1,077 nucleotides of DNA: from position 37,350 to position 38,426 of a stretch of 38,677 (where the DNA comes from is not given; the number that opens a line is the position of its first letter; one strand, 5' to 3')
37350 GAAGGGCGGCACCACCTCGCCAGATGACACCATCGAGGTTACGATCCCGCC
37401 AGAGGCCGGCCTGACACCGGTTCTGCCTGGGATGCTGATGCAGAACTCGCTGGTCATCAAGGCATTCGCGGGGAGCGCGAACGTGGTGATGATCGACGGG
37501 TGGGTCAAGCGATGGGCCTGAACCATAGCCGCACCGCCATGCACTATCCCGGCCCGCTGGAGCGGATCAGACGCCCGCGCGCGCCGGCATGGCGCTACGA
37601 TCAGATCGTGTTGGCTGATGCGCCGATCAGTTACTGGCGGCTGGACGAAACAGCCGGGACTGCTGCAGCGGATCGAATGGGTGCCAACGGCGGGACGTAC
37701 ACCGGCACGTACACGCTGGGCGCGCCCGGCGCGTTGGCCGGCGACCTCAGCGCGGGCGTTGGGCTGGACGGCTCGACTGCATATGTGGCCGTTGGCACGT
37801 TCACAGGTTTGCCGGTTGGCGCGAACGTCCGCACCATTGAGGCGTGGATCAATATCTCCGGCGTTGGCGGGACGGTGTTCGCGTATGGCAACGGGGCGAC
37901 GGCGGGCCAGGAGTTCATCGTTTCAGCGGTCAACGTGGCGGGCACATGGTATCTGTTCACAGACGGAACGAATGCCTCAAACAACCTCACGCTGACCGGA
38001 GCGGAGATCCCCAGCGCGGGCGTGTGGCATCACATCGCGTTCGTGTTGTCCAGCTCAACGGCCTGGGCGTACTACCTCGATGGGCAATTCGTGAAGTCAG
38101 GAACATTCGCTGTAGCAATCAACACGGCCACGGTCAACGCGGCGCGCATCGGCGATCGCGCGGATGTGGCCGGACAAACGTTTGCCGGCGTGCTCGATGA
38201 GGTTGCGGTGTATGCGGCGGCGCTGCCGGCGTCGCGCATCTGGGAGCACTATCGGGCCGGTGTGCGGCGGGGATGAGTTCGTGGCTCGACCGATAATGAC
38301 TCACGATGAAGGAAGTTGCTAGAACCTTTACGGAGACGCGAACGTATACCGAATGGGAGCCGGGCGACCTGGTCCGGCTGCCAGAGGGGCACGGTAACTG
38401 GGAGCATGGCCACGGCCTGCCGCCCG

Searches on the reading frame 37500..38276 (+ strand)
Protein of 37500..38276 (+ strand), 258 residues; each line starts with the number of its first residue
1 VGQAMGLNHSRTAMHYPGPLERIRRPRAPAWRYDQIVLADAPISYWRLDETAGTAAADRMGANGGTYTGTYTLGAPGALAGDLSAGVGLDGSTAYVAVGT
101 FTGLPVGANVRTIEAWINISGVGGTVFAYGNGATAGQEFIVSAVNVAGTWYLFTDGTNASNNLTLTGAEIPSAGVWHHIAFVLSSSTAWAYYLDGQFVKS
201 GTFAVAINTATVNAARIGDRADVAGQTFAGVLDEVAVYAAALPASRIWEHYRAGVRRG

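Call 70: search_protein_families(library=pfam, proteins=[window:37500-38276:+], max_evalue=0.01)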
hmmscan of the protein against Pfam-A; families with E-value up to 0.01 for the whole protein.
window:37500-38276:+ (258 aa): 1 family
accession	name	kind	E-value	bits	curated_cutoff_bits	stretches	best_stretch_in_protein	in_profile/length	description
PF13385.13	Laminin_G_3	-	5.3e-21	75.8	27.6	1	90-247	1-150/151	Concanavalin A-like lectin/glucanases superfamily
